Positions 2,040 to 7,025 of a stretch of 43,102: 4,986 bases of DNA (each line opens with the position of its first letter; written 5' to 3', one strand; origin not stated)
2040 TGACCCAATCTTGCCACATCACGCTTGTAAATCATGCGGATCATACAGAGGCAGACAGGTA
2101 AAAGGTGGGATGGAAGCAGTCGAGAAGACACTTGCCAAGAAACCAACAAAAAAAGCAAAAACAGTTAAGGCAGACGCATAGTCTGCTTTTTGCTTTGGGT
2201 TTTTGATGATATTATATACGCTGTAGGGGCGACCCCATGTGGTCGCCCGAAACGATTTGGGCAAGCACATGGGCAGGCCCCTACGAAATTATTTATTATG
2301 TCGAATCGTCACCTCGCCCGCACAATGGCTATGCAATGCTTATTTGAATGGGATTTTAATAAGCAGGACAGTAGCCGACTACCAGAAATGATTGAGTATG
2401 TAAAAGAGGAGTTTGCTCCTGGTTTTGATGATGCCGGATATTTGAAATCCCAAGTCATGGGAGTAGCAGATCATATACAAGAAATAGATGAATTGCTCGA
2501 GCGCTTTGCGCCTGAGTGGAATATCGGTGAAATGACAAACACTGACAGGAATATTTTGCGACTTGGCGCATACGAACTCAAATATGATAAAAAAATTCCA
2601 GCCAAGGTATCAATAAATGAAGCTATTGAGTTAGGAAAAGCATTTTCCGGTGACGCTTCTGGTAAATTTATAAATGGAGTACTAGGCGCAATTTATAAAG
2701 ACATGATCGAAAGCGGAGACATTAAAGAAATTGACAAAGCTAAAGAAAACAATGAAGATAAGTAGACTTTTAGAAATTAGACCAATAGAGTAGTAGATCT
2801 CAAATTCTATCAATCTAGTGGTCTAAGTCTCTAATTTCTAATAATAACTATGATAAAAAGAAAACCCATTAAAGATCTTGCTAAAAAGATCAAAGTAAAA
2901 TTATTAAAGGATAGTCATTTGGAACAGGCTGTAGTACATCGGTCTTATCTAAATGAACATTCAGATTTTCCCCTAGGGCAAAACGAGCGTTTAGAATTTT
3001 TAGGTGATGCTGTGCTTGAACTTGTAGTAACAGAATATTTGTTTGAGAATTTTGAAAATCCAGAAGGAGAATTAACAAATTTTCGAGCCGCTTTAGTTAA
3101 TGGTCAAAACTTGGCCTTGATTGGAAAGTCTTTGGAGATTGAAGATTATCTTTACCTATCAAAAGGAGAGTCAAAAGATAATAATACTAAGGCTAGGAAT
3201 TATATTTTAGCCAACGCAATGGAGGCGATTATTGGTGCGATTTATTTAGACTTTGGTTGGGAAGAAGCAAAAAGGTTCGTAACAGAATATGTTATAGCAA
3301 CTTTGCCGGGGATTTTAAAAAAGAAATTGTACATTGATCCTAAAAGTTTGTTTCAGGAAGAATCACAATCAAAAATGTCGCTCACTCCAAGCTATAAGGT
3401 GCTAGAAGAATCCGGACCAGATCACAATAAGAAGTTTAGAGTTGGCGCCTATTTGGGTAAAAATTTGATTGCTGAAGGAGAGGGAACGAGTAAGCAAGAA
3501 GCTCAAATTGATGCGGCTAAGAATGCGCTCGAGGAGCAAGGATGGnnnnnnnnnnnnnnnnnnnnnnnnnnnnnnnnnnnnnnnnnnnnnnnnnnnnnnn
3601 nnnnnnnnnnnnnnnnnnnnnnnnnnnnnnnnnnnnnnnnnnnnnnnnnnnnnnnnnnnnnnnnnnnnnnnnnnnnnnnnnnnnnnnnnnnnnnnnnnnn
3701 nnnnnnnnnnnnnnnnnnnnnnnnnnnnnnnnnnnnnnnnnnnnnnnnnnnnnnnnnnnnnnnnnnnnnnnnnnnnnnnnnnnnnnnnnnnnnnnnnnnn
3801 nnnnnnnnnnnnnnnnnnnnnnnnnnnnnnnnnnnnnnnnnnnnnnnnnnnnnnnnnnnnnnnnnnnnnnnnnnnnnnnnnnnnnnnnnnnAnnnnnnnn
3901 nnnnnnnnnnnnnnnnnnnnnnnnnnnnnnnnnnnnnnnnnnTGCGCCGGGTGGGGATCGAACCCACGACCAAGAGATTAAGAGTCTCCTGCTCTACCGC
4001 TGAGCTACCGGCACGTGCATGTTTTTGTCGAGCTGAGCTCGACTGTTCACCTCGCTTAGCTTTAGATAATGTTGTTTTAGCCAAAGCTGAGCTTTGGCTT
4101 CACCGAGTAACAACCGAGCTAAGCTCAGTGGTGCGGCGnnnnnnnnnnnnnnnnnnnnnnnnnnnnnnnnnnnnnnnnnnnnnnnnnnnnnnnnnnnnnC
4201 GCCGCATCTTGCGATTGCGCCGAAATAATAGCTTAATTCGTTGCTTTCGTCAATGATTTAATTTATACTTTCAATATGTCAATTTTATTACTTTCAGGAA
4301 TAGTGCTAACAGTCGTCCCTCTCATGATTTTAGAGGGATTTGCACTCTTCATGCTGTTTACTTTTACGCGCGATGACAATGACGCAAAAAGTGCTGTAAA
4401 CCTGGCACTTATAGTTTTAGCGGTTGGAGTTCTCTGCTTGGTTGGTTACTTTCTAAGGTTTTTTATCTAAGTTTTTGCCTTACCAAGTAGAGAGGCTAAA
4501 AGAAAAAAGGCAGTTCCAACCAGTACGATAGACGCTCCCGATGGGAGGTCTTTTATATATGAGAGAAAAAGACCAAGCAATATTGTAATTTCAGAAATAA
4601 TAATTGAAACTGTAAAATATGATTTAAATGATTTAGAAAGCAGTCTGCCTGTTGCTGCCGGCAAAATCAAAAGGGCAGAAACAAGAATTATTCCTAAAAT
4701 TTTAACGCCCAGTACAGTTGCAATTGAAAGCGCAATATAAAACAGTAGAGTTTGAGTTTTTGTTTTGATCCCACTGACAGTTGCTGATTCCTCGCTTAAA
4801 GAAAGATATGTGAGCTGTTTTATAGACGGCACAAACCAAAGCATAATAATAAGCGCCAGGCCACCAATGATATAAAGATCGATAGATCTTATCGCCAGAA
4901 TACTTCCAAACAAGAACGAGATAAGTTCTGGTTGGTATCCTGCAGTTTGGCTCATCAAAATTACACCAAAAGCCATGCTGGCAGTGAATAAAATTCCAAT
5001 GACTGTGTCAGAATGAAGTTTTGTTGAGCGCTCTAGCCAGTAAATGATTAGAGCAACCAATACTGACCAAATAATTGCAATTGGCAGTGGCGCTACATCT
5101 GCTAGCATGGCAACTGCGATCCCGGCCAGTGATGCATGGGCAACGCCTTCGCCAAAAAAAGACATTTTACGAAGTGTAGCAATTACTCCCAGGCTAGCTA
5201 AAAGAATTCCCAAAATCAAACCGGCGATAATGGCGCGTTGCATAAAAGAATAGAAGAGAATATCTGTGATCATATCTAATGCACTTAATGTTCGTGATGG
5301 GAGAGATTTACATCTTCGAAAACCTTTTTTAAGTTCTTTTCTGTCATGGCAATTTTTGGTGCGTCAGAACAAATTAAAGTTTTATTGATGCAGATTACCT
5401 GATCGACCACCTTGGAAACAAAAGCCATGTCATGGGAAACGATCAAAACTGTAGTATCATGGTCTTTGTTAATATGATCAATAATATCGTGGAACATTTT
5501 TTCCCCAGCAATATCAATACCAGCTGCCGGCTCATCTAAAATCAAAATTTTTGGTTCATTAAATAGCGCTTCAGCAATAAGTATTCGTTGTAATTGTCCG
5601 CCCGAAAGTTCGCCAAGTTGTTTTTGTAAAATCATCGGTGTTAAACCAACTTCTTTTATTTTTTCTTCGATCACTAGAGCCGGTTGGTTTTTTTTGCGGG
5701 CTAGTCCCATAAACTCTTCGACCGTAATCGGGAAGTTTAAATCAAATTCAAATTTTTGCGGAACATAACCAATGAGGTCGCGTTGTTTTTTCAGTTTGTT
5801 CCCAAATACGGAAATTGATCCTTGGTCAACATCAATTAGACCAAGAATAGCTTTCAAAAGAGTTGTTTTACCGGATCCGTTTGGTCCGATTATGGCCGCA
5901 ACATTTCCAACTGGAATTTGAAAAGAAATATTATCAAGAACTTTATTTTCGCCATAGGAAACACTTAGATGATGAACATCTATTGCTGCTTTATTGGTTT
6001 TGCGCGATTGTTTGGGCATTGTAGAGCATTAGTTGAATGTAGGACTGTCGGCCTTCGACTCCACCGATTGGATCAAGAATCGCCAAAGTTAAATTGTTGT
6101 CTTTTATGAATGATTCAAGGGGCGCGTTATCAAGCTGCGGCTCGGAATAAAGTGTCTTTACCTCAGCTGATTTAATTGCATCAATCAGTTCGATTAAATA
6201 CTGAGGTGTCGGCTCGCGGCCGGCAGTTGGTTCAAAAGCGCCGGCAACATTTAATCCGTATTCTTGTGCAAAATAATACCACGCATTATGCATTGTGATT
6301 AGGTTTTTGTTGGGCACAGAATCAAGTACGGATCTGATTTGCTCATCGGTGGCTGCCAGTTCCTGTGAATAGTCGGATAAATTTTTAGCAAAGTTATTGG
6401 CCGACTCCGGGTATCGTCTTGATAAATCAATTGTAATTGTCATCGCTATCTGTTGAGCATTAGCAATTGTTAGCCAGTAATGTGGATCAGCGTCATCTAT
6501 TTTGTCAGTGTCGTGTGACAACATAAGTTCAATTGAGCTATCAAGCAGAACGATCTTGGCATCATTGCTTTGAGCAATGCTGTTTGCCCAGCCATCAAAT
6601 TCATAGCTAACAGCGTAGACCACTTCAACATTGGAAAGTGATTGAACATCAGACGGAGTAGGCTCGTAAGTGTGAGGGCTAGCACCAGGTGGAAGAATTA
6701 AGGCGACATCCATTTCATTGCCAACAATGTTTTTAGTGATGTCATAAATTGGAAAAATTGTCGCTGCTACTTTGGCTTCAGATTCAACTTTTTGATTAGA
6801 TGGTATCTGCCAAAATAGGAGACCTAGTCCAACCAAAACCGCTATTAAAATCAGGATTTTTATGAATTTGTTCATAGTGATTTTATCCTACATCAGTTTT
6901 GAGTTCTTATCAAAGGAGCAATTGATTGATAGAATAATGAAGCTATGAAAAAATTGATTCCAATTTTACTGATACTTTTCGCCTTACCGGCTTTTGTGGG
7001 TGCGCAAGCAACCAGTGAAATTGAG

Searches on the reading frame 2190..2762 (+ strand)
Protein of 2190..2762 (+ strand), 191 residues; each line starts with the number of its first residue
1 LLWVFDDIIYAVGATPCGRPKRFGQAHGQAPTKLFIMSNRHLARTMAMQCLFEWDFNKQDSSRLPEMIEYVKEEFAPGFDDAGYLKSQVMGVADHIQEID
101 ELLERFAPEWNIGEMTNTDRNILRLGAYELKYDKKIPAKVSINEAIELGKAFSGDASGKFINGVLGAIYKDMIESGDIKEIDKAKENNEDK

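Call 81: search_protein_families(library=pfam, proteins=[window:2190-2762:+], max_evalue=0.001)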
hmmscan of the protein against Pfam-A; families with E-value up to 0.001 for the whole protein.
window:2190-2762:+ (191 aa): 1 family
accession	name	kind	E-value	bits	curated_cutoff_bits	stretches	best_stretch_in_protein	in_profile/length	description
PF01029.23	NusB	-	2.7e-33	115.6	23.1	1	43-170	3-133/133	NusB family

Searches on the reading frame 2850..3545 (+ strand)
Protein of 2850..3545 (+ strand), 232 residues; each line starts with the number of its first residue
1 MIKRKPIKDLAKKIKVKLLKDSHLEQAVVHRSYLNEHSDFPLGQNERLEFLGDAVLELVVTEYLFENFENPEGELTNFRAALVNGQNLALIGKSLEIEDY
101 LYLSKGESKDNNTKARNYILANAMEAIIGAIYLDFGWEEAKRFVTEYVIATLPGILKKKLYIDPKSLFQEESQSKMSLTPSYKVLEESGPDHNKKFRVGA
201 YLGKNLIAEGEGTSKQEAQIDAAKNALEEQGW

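Call 81: search_protein_families(library=pfam, proteins=[window:2850-3545:+], max_evalue=0.001)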
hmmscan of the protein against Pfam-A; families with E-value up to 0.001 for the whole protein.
window:2850-3545:+ (232 aa): 4 families
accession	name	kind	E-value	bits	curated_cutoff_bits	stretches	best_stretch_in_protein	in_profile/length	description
PF14622.11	Ribonucleas_3_3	-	4.8e-38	130.6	35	1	23-150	4-126/128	Ribonuclease-III-like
PF00636.31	Ribonuclease_3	-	5.2e-26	91.8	27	1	46-136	1-102/102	Ribonuclease III domain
PF00035.32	dsrm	-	1.4e-16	61.3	23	1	164-229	1-65/66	Double-stranded RNA binding motif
PF22935.1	RM44_endonuclase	-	2.8e-05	24.7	27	1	17-131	16-139/139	Large ribosomal subunit protein mL44, endonuclease domain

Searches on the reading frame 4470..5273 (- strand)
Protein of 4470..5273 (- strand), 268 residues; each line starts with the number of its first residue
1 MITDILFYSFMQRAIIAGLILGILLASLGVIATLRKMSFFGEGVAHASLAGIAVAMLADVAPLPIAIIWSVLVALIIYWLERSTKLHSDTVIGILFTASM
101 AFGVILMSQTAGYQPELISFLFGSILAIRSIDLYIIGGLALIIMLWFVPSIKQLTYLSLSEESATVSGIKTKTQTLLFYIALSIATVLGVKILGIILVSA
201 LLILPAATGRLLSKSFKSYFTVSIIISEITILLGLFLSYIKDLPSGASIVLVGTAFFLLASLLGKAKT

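Call 81: search_protein_families(library=pfam, proteins=[window:4470-5273:-], max_evalue=0.001)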
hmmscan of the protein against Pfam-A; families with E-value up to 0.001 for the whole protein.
window:4470-5273:- (268 aa): 2 families
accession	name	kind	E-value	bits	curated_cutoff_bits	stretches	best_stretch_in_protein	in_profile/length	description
PF00950.22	ABC-3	-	6.4e-65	219.7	20.1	1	8-262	2-256/258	ABC 3 transport family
PF01032.23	FecCD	-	2.6e-07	30.4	26.5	1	45-259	80-307/311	FecCD transport family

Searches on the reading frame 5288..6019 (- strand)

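Call 81: search_protein_families(library=pfam, proteins=[window:5288-6019:-], max_evalue=0.001)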
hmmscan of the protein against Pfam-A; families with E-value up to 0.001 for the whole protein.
window:5288-6019:- (244 aa): 8 families
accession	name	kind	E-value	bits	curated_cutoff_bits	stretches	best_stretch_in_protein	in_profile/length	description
PF00005.33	ABC_tran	-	1e-31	110.8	25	1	28-165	1-136/137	ABC transporter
PF13304.12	AAA_21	-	3.4e-11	44.2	27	1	40-78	1-44/304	AAA domain, putative AbiEii toxin, Type IV TA system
PF02463.25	SMC_N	-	2.4e-07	30.8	40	1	39-211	25-211/220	RecF/RecN/SMC N terminal domain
PF13401.12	AAA_22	-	1.9e-05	25.4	27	1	40-193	7-120/130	AAA domain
PF13476.12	AAA_23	-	3e-05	25.2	27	1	38-59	19-40/201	AAA domain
PF13555.12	AAA_29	-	4.9e-05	23.4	27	1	33-62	17-46/61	P-loop containing region of AAA domain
PF03193.22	RsgA_GTPase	-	0.0001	22.6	30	0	6-70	75-138/174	RsgA GTPase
PF13175.12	AAA_15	-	0.00018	21.7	32.1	1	33-65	17-50/374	AAA ATPase domain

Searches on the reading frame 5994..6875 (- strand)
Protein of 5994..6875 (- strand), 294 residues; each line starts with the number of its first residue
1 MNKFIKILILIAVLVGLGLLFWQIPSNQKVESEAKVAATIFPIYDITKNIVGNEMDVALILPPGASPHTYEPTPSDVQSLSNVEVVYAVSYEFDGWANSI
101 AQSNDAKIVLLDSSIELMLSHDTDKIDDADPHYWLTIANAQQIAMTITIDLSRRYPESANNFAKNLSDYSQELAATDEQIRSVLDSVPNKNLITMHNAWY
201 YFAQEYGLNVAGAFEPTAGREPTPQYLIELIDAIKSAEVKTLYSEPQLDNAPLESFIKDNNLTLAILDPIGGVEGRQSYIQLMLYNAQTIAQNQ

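Call 81: search_protein_families(library=pfam, proteins=[window:5994-6875:-], max_evalue=0.001)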
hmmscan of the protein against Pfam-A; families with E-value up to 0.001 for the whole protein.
window:5994-6875:- (294 aa): 1 family
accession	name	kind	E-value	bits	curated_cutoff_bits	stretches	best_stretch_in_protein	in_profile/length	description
PF01297.22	ZnuA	-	3e-66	224.1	29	1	36-292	1-262/263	Zinc-uptake complex component A periplasmic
